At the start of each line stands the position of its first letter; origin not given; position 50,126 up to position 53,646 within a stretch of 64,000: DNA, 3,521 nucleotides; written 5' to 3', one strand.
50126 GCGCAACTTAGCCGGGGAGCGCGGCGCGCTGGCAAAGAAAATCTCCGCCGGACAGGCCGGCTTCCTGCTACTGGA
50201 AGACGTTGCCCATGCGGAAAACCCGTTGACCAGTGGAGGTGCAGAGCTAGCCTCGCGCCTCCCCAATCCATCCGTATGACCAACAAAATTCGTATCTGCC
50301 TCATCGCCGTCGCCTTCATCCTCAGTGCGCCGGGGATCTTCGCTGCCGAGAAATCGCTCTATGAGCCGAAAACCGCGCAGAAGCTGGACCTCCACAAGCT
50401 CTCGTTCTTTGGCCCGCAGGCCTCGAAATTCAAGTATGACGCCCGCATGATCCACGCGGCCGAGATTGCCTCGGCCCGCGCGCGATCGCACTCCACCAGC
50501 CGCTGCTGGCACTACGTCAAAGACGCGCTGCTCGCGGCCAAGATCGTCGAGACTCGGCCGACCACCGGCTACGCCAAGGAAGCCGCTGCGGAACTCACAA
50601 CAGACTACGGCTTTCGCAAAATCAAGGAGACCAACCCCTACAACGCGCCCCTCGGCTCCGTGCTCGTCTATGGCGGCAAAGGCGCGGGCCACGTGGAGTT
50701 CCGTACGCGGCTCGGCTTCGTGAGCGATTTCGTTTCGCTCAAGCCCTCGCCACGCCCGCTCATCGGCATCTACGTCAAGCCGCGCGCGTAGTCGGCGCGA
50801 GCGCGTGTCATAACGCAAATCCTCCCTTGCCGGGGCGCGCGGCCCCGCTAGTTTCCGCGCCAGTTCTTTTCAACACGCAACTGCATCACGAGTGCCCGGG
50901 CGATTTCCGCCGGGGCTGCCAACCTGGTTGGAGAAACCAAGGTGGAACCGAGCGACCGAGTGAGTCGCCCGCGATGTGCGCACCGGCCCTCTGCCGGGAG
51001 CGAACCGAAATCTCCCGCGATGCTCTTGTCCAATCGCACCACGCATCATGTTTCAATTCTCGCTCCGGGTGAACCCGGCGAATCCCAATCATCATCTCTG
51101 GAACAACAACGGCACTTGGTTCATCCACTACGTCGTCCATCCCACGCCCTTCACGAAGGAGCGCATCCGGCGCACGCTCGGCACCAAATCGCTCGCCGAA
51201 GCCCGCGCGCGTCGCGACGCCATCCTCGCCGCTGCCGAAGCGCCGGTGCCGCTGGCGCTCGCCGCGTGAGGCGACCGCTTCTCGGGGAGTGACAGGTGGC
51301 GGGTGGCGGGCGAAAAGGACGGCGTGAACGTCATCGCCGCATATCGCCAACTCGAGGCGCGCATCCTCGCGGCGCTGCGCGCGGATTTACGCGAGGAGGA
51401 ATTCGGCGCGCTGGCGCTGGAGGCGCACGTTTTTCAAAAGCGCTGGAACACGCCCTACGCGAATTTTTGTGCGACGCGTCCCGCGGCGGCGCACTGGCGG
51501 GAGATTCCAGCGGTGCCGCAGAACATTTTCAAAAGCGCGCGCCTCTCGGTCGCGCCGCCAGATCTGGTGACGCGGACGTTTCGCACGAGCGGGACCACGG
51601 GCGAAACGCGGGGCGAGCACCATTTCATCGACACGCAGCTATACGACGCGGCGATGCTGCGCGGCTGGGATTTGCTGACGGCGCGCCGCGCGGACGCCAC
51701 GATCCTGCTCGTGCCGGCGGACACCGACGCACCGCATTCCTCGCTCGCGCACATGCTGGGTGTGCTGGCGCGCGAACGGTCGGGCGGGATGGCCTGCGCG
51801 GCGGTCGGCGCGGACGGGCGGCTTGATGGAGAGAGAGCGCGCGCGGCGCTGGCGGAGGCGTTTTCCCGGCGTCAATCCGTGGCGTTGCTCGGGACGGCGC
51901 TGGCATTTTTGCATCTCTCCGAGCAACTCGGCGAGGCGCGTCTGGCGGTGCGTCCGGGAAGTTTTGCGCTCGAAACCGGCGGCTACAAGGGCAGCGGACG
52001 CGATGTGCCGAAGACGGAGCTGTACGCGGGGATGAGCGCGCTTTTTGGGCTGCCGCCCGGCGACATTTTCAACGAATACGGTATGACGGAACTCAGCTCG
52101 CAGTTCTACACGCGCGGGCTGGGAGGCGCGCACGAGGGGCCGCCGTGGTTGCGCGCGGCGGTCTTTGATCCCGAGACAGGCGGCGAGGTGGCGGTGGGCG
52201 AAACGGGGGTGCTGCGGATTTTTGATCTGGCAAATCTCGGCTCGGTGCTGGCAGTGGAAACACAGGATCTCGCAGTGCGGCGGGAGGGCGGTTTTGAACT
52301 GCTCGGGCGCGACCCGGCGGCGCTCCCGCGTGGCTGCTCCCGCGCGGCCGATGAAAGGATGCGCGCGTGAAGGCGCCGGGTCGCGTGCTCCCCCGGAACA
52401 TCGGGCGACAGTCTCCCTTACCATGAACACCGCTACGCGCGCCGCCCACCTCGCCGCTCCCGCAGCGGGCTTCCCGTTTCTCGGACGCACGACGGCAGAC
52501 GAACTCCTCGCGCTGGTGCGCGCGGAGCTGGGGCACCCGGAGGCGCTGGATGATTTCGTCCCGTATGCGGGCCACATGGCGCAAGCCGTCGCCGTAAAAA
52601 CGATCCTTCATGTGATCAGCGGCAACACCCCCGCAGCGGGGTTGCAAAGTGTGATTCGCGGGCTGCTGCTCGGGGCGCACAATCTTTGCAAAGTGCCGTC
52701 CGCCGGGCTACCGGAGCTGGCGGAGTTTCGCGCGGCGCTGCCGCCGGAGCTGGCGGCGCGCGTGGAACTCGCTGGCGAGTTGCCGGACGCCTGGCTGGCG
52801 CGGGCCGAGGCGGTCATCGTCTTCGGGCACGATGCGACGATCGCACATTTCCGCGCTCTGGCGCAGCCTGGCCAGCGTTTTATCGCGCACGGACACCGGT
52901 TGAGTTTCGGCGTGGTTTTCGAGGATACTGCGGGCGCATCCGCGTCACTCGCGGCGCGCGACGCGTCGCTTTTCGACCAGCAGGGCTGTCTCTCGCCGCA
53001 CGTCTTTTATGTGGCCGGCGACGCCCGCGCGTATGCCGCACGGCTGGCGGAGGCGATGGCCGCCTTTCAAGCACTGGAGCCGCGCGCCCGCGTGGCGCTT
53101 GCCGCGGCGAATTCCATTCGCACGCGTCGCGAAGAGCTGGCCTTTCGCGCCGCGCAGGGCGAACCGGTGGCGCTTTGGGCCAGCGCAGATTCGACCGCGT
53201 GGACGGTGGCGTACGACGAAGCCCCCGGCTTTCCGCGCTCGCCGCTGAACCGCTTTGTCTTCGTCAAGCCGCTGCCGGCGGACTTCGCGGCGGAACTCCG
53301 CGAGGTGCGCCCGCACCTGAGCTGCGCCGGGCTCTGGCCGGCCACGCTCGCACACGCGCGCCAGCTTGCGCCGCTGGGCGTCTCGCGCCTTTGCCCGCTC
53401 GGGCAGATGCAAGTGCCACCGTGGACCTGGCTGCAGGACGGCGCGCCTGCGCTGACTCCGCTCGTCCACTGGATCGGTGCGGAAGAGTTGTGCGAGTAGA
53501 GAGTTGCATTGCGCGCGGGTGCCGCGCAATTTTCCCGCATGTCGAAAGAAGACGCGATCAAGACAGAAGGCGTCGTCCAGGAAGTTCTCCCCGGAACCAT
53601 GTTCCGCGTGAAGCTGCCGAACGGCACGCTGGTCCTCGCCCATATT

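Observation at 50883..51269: SAM riboswitch controlling a stand-alone integrase-Arm-like DNA-binding miniprotein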

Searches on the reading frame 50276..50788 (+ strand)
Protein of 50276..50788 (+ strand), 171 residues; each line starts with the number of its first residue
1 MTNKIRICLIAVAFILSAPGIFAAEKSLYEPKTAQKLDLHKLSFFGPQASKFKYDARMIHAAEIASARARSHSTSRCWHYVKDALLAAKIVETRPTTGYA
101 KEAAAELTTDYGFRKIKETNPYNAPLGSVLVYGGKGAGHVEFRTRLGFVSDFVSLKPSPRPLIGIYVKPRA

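Call 6: search_protein_families(library=pfam, proteins=[window:50276-50788:+], max_evalue=1)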
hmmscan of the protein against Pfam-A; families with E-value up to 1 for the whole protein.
window:50276-50788:+ (171 aa): 1 family
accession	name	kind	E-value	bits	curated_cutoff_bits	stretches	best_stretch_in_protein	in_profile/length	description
PF13399.11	LytR_C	-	0.17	13.3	22.2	1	96-137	12-51/86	LytR cell envelope-related transcriptional attenuator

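Call 83: search_protein_families(library=ncbifam, proteins=[window:50276-50788:+], max_evalue=0.001)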
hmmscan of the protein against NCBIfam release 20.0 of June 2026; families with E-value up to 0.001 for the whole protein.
window:50276-50788:+ (171 aa): 0 families

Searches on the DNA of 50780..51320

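Call 4: search_rna_families(source=window, start=50780, end=51320, threshold=evalue, max_evalue=10, show_alignments=5)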
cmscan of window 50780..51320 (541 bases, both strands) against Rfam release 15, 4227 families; matches with E-value up to 10: 4.
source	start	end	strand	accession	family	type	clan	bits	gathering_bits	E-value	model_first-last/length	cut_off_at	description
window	50878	51018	+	RF01725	SAM-I-IV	Cis-reg; riboswitch;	CL00012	28.9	41.1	0.013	1-99/99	no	SAM-I/IV (S-adenosyl methionine) riboswitch aptamer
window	50981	51029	+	RF03067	terC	Cis-reg;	-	16.2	39.9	4.9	1-59/59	no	terC RNA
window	51050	51084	-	RF01322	CRISPR-DR9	Gene; CRISPR;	-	16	45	1.4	1-37/37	no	CRISPR RNA direct repeat element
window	50790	50811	-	RF01136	sR28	Gene; snRNA; snoRNA; CD-box;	-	9.2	39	9.5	34-55/55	no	Small nucleolar RNA sR28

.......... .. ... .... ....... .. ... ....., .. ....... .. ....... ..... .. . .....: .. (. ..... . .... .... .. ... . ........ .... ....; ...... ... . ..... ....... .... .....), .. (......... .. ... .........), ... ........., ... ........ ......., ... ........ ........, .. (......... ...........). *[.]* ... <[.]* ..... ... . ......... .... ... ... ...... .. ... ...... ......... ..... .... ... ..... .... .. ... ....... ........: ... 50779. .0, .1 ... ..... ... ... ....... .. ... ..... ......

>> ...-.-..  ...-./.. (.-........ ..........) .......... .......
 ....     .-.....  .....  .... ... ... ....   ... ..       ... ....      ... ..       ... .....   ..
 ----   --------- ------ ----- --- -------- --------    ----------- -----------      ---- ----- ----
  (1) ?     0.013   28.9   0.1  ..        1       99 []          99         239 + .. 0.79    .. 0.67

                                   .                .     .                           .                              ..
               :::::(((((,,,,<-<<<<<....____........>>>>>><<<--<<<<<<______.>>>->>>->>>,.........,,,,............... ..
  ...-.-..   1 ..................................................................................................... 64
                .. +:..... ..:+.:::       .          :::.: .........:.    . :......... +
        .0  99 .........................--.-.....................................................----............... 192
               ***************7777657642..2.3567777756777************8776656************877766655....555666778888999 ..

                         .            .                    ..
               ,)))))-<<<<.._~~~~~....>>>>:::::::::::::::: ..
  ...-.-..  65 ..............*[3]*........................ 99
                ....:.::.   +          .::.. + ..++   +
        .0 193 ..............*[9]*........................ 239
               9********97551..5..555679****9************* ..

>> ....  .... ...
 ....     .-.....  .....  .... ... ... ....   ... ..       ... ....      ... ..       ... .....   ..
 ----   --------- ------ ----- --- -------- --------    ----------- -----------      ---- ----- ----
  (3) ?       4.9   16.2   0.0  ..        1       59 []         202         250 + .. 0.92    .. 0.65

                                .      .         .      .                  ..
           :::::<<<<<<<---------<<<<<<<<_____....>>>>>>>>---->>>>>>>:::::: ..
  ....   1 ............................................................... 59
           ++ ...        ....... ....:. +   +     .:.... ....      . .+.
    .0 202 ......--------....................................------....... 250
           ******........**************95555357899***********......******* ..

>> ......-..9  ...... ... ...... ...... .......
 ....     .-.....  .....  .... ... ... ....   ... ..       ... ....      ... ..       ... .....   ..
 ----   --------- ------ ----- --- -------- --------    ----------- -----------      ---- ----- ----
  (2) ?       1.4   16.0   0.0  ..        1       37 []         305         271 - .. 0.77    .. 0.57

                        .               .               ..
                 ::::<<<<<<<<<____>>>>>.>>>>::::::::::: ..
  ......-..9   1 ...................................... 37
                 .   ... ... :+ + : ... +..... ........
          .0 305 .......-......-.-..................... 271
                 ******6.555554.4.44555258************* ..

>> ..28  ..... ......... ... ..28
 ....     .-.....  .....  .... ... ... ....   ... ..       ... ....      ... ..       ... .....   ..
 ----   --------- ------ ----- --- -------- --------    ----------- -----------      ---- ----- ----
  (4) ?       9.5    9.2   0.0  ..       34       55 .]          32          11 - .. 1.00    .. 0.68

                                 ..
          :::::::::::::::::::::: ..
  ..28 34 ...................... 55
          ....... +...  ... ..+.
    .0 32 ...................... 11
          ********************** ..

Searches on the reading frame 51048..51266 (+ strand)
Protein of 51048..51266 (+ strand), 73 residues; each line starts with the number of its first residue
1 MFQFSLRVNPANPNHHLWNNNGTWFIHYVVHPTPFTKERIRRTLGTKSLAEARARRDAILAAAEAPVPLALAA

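Call 6: search_protein_families(library=pfam, proteins=[window:51048-51266:+], max_evalue=1)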
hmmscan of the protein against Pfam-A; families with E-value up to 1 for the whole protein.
window:51048-51266:+ (73 aa): 2 families
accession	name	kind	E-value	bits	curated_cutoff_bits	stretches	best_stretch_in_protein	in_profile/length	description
PF20172.3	DUF6538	-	0.00017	21.7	27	1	33-64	21-52/60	Domain of unknown function (DUF6538)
PF13356.12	Arm-DNA-bind_3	-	0.018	15.6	27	1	20-63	30-70/83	Arm DNA-binding domain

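Call 26: find_homologous_proteins(query=window:51048-51266:+, max_evalue=0.001)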
Query window:51048-51266:+ (73 aa): 809 proteins with E <= 0.001 among 812 candidates; the best 120 are listed.
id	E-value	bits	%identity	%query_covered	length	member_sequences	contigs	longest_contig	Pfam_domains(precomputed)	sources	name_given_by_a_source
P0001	1.4e-37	144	92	100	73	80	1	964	-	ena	-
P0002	9.5e-36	138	86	100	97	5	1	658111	-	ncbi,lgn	-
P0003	1.4e-35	138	89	100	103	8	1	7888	-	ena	-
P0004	6.2e-35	136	92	81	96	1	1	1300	-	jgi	jgi:hypothetical protein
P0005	6.1e-33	129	84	96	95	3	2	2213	-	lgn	-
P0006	9.9e-33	129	81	100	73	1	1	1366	-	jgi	jgi:hypothetical protein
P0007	1.6e-32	128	82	100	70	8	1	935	PF20172.4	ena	-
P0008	2.1e-32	128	81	100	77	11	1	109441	-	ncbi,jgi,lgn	-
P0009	2.2e-32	128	81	96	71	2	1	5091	-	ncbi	-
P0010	2.4e-32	128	79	100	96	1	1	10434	-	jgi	jgi:hypothetical protein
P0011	2.5e-32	128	81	100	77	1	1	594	-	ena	-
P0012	3.3e-32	127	79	100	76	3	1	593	-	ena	-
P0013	3.7e-32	127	84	100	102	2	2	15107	-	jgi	jgi:hypothetical protein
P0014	5.3e-32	127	83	90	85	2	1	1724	-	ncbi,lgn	-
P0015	6.1e-32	126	82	100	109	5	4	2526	-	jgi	-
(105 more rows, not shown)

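Call 44: predict_structure(alignment_id=A4)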
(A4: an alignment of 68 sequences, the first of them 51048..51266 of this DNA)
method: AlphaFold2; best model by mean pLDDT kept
length: 73 residues; sequences in the alignment: 68
mean_pLDDT: 72.7   pTM: 0.36
mean pLDDT of the five models: 72.7, 67.9, 66.0, 63.6, 62.0
residues with pLDDT >= 90: 4; 70-90: 39; 50-70: 26; < 50: 4
segments of 3 or more residues with pLDDT < 50: 70-73
pLDDT, mean of each block of 10 residues (from residue 1): 82 83 81 64 72 77 60 42
secondary structure, 60 per line:
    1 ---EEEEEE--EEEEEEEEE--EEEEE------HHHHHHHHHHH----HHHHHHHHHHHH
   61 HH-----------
elements in order: E4-9 E12-20 E23-27 H34-44 H49-62

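Call 47: fold_search(model_id=the predicted structure, library=pdb)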
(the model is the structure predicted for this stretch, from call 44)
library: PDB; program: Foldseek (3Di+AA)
matches with E <= 10: 228; with E <= 0.001: 0
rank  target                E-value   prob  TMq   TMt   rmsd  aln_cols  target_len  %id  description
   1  7uhy_A                1.6e+00  0.14  0.31  0.04  10.7        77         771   21  Human GATOR2 complex (released 2022-07-20)
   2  7eqg_J                1.7e+00  0.08  0.19  0.19  11.4        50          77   10  Structure of Csy-AcrIF5 (released 2022-03-09)
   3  4m4z                  1.8e+00  0.16  0.26  0.14   8.8        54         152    7  SH3 and SH2 domains of human Src-like adaptor protein 2 (SLAP2) (released 2013-11-06)
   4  2ci8                  1.9e+00  0.41  0.26  0.21   3.4        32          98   16  sh2 domain of human nck1 adaptor protein - uncomplexed (released 2006-04-24)
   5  9lwf_N                2.0e+00  0.13  0.30  0.11  10.8        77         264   12  Cryo-EM structure of dual sensor bound GATOR2 complex (released 2025-08-13)
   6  9lwf_K                2.0e+00  0.11  0.29  0.04  10.7        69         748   22  Cryo-EM structure of dual sensor bound GATOR2 complex (released 2025-08-13)
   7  9lvj_K                2.3e+00  0.21  0.30  0.04   6.2        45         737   20  Cryo-EM structure of Sestrin2 bound human GATOR2 complex (released 2025-08-13)
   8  1a15_A                2.3e+00  0.06  0.22  0.23   9.6        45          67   13  SDF-1ALPHA (released 1998-08-12)
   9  9oti_L                2.5e+00  0.09  0.29  0.06  10.6        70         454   23  GATOR2 complex bound to arginine sensor CASTOR1 (released 2025-10-01)
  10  9s4q_25               2.5e+00  0.08  0.26  0.20  11.0        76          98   14  Cryo-EM structure of the Saccharomyces cerevisiae KMN junction complex lacking the Mis12c(Mtw1c) head 2 domain (released 2026-04-08)
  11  7st9_G                2.5e+00  0.08  0.25  0.07  11.8        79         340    9  Open state of Rad24-RFC:9-1-1 bound to a 5' ss/dsDNA junction (released 2022-03-23)
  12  7o41_B                2.6e+00  0.08  0.24  0.04   9.8        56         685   11  Hexameric composite model of the Inner Membrane Complex (IMC) with the Arches from the fully-assembled R388 type IV se (released 2022-06-22)
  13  5cdw_C                2.6e+00  0.06  0.19  0.15   9.4        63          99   13  Crystal Structure Analysis of a mutant Grb2 SH2 domain (W121G) with a pYVNV peptide (released 2016-05-25)
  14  5cdw_L                2.6e+00  0.06  0.18  0.16   9.8        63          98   13  Crystal Structure Analysis of a mutant Grb2 SH2 domain (W121G) with a pYVNV peptide (released 2016-05-25)
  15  4csw_A                2.8e+00  0.12  0.28  0.06  10.3        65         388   11  Rhodothermus marinus YCFD-like ribosomal protein L16 Arginyl hydroxylase (released 2014-04-09)
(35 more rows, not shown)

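Call 56: search_protein_representatives(alignment_id=A4)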
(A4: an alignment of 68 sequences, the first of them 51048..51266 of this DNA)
Query: 68 sequences, 74 profile positions. Proteins with E-value up to 0.001 (for the whole library): 940; up to 1e-10: 644; up to 1e-30: 12. The best 150 are listed.
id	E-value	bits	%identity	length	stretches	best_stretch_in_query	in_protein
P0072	8.1e-39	147.2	-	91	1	1-69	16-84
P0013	9.5e-38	143.8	-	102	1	1-65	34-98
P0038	1.5e-36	139.9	-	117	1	3-62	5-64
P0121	1.0e-35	137.3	-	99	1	2-66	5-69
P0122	4.1e-35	135.3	-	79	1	1-66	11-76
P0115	2.1e-34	133.1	-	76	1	1-56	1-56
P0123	2.8e-34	132.6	-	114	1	3-66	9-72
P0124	5.7e-33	128.4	-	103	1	1-62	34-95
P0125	2.8e-32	126.2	-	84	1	5-62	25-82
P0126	1.9e-31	123.5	-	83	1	2-68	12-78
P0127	4.9e-31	122.3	-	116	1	3-71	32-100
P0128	9.0e-31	121.4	-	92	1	2-62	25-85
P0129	3.2e-30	119.6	-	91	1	2-67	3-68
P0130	3.2e-30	119.6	-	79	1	5-62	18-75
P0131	8.5e-30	118.3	-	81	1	5-62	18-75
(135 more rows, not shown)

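Call 83: search_protein_families(library=ncbifam, proteins=[window:51048-51266:+], max_evalue=0.001)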
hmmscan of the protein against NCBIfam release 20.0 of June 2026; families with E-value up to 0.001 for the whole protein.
window:51048-51266:+ (73 aa): 0 families

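Call 115: search_protein_families(library=padloc, proteins=[window:51048-51266:+], max_evalue=0.01)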
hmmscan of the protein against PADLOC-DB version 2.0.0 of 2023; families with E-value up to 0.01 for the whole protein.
window:51048-51266:+ (73 aa): 0 families

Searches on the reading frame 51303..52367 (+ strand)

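Call 6: search_protein_families(library=pfam, proteins=[window:51303-52367:+], max_evalue=1)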
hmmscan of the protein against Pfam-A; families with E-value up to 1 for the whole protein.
window:51303-52367:+ (355 aa): 1 family
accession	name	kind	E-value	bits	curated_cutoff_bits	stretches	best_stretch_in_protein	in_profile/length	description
PF00501.34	AMP-binding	-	6.5e-06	25.6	29.9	1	95-305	170-373/384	AMP-binding enzyme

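Call 83: search_protein_families(library=ncbifam, proteins=[window:51303-52367:+], max_evalue=0.001)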
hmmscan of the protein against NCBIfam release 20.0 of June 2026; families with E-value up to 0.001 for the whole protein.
window:51303-52367:+ (355 aa): 1 family
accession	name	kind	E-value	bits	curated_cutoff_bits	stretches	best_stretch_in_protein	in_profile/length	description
NF052244.1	LCFA_lig_LuxE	equivalog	2.8e-07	29.8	550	0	37-100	36-102/367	long-chain-fatty-acid--protein ligase LuxE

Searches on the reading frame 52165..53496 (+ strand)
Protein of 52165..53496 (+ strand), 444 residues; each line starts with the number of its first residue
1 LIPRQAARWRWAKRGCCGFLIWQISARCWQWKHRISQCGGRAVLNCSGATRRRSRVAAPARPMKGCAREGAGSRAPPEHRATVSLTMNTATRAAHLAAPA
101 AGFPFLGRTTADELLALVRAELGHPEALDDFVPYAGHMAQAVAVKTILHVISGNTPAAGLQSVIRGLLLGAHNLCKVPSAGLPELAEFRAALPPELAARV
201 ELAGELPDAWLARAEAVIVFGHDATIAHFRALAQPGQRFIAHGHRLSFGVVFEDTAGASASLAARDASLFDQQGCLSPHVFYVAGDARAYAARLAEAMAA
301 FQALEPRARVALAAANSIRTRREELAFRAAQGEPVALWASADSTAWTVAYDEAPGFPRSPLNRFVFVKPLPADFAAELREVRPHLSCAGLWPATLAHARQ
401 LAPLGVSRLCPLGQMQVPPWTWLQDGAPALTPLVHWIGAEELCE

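Call 6: search_protein_families(library=pfam, proteins=[window:52165-53496:+], max_evalue=1)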
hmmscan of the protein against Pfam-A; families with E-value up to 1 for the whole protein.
window:52165-53496:+ (444 aa): 1 family
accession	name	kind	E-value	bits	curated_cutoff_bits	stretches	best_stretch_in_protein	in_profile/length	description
PF05893.19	LuxC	-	1.2e-46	159.8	21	1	112-436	57-401/401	Acyl-CoA reductase (LuxC)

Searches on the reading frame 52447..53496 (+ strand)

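Call 83: search_protein_families(library=ncbifam, proteins=[window:52447-53496:+], max_evalue=0.001)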
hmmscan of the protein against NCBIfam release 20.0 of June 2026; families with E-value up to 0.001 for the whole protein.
window:52447-53496:+ (350 aa): 1 family
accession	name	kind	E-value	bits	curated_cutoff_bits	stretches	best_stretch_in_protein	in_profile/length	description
NF052251.1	LCFA_red_LuxC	equivalog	1.4e-13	50.2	750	2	112-319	216-421/478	long-chain-fatty-acyl-CoA reductase LuxC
